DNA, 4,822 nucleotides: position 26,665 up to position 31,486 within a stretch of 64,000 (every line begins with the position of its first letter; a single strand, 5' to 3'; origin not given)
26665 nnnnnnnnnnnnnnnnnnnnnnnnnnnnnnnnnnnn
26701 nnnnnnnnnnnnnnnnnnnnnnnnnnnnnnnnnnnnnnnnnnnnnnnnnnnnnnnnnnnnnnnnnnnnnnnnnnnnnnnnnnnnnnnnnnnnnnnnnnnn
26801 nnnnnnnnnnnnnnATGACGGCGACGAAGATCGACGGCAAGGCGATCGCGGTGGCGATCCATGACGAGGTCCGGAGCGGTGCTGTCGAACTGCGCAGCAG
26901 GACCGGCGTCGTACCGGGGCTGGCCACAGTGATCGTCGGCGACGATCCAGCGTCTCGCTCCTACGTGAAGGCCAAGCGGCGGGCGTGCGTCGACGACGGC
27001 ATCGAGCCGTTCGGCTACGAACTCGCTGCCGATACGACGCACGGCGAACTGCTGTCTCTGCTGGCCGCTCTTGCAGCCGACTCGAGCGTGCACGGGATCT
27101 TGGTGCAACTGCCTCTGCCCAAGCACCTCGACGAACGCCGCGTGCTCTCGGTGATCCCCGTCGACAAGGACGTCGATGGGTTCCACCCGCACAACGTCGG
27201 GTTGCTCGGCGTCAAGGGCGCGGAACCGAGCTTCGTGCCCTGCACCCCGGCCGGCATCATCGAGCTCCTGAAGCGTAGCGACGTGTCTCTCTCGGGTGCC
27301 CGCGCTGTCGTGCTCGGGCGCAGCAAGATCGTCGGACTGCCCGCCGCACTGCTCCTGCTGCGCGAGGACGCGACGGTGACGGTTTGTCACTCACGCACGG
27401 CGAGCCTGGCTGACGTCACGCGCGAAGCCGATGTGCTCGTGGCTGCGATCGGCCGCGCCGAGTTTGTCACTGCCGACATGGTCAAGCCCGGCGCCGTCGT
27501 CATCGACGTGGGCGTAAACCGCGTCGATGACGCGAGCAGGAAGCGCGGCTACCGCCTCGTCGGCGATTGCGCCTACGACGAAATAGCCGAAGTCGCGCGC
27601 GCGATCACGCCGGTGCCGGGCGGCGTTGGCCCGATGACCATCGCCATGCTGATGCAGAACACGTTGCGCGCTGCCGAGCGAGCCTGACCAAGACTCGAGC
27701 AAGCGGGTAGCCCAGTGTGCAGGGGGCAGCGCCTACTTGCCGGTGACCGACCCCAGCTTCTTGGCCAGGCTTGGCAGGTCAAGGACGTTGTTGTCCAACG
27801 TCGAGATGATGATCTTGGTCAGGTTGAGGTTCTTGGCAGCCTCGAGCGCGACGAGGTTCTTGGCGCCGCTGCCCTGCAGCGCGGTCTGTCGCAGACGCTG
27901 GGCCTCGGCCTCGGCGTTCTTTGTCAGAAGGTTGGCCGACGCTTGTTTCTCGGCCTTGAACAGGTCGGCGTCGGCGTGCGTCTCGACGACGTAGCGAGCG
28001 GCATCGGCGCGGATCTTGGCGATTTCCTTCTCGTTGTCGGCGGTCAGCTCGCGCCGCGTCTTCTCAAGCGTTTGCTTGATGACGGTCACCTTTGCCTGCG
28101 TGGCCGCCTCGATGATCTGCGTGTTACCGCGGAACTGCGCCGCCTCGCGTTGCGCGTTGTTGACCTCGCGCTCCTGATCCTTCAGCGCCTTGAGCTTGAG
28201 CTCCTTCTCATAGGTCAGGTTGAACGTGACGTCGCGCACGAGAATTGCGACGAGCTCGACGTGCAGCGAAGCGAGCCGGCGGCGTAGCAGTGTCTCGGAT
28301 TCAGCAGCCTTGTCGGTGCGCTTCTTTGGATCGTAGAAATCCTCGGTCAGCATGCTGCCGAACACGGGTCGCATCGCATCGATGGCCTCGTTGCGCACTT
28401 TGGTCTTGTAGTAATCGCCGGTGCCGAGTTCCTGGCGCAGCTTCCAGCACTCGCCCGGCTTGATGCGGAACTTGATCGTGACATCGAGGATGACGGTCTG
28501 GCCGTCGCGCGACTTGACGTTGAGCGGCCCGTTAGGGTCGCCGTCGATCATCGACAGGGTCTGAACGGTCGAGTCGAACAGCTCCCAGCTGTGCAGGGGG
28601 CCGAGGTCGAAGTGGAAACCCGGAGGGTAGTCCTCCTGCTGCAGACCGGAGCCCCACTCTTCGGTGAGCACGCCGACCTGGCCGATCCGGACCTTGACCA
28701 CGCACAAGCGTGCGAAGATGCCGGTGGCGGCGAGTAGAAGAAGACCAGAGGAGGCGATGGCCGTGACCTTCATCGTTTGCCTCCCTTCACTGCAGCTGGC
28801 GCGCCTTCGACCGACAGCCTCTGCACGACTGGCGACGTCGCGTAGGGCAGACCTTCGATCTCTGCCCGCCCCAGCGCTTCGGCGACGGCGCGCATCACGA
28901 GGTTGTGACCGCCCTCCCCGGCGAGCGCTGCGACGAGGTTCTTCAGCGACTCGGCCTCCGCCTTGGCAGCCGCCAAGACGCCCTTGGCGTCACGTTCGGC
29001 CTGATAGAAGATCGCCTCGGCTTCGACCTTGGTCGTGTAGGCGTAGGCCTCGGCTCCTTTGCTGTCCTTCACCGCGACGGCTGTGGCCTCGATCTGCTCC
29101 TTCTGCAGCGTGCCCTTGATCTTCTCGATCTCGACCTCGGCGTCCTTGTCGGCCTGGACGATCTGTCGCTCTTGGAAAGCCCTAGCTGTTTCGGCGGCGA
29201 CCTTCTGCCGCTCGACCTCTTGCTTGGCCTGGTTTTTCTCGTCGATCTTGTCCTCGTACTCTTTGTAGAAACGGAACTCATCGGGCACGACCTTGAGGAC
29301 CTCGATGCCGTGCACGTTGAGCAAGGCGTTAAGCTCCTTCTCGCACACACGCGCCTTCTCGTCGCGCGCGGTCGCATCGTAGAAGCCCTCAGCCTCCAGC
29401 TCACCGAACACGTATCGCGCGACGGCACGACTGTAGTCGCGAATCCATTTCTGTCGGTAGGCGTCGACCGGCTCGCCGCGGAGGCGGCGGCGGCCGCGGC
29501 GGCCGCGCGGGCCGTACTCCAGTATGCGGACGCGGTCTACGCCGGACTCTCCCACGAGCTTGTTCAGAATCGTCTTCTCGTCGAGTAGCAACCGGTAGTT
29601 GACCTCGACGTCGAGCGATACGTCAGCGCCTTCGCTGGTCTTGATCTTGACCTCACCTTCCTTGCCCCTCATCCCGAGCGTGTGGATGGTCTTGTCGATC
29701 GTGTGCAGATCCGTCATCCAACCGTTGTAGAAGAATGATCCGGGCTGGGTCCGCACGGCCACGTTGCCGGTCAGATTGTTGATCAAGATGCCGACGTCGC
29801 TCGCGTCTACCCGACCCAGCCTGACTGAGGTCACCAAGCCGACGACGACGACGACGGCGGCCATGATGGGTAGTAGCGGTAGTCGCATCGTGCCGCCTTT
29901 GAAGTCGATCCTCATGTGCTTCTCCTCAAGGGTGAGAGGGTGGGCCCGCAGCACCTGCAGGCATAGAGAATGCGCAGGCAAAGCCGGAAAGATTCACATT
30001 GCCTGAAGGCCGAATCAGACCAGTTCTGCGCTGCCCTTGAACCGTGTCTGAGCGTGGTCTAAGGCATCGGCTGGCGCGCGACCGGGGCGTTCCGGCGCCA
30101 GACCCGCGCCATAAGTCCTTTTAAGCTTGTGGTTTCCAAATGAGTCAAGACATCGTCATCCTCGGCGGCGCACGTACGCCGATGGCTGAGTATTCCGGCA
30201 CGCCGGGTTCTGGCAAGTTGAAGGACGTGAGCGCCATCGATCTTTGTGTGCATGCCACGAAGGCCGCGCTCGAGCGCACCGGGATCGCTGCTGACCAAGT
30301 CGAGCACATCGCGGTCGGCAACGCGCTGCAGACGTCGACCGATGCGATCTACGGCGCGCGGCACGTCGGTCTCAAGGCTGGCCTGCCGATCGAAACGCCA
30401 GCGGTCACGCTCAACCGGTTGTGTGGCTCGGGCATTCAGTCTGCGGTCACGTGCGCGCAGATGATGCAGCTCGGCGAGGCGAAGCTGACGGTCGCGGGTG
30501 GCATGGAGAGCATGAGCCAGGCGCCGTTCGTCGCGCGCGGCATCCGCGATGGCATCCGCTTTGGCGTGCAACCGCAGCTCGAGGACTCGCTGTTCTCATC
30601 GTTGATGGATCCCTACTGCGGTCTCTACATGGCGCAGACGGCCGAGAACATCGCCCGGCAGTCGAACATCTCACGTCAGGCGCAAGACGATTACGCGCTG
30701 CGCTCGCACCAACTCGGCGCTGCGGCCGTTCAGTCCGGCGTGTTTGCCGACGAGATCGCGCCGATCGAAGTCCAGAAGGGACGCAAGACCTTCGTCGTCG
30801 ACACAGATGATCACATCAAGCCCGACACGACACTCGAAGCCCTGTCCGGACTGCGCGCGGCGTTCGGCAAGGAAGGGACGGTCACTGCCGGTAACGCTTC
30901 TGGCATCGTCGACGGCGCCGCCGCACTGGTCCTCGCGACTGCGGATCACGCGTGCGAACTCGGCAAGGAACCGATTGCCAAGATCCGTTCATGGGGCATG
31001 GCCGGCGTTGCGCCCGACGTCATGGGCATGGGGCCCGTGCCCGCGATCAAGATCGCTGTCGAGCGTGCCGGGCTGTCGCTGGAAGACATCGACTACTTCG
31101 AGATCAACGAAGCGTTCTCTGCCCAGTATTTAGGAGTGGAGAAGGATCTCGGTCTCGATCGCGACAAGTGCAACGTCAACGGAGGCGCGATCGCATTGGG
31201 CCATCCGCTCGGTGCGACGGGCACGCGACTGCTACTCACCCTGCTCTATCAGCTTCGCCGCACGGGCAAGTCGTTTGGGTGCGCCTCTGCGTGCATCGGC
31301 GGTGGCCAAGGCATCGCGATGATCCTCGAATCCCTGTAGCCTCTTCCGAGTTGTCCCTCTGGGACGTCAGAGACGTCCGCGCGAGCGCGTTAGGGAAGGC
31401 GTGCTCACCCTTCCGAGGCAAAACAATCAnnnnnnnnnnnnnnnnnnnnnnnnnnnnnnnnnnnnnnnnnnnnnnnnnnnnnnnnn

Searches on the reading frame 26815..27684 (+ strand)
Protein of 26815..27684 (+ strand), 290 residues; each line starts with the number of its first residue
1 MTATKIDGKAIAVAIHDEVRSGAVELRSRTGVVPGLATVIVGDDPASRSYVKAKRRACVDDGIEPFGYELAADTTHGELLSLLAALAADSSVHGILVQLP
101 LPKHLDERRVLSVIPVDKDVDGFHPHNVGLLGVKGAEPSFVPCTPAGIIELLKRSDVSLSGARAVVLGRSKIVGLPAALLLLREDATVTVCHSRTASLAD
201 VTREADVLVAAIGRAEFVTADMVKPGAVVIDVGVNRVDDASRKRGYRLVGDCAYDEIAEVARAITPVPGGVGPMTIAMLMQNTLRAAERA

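Call 24: search_protein_families(library=pfam, proteins=[window:26815-27684:+], max_evalue=0.0001)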
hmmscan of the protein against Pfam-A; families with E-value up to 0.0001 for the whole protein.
window:26815-27684:+ (290 aa): 2 families
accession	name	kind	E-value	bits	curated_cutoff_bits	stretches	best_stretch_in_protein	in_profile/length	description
PF02882.25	THF_DHG_CYH_C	-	1.2e-67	226.7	27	1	124-289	1-158/160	Tetrahydrofolate dehydrogenase/cyclohydrolase, NAD(P)-binding domain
PF00763.28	THF_DHG_CYH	-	8.2e-36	123.2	32.8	1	6-121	1-115/115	Tetrahydrofolate dehydrogenase/cyclohydrolase, catalytic domain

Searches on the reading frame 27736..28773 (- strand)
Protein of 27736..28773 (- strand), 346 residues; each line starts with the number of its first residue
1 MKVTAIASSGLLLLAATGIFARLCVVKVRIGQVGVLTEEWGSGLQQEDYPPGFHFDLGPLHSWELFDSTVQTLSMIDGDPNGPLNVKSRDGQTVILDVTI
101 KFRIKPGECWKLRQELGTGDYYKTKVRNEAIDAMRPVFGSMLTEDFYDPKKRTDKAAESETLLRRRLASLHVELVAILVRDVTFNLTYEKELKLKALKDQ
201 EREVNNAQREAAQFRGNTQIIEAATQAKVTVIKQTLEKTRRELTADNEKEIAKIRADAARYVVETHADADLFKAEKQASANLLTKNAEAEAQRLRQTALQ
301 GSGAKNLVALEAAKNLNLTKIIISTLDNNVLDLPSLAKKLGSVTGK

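Call 24: search_protein_families(library=pfam, proteins=[window:27736-28773:-], max_evalue=0.0001)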
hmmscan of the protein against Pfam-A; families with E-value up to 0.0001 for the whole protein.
window:27736-28773:- (346 aa): 1 family
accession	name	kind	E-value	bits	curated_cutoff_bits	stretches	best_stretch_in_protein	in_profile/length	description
PF01145.31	Band_7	-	3.4e-20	73.3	23.6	1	27-211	2-174/176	SPFH domain / Band 7 family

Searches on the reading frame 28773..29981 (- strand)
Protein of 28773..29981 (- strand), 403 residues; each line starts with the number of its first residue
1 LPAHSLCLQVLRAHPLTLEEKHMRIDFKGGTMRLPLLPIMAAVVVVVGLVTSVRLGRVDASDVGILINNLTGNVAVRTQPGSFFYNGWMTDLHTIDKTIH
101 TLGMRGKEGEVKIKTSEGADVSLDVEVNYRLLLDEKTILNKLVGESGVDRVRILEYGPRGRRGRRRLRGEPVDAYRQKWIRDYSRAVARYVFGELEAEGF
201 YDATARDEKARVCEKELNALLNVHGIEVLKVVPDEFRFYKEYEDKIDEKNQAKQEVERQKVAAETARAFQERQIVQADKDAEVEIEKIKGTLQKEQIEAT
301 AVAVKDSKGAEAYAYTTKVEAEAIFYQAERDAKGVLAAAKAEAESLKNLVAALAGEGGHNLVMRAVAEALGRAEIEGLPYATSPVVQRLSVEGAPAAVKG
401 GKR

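Call 24: search_protein_families(library=pfam, proteins=[window:28773-29981:-], max_evalue=0.0001)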
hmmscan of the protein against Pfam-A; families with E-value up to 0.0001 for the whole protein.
window:28773-29981:- (403 aa): 1 family
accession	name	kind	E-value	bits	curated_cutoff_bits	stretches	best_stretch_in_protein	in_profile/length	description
PF01145.31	Band_7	-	3.2e-13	50.5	23.6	1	58-265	3-171/176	SPFH domain / Band 7 family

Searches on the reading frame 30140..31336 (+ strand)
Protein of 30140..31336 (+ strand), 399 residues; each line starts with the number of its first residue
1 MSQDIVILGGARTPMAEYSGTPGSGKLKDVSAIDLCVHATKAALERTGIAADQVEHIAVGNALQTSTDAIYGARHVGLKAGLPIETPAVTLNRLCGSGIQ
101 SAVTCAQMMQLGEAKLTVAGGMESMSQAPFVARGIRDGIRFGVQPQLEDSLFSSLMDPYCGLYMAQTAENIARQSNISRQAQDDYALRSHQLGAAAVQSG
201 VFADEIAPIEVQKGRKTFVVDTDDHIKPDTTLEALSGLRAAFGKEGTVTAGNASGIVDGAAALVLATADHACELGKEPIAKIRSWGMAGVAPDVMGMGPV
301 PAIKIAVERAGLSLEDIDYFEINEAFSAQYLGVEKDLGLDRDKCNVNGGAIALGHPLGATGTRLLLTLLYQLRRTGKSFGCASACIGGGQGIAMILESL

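Call 24: search_protein_families(library=pfam, proteins=[window:30140-31336:+], max_evalue=0.0001)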
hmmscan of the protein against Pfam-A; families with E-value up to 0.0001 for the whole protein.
window:30140-31336:+ (399 aa): 3 families
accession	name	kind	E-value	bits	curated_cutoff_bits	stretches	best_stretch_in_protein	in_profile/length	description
PF00108.29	Thiolase_N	-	1.1e-79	267.9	26.4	1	5-268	1-259/260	Thiolase, N-terminal domain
PF02803.24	Thiolase_C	-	2.2e-51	173.1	27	1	277-397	2-122/123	Thiolase, C-terminal domain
PF22691.2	Thiolase_C_1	-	8.4e-06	26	28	0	298-339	19-60/144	Thiolase C-terminal domain-like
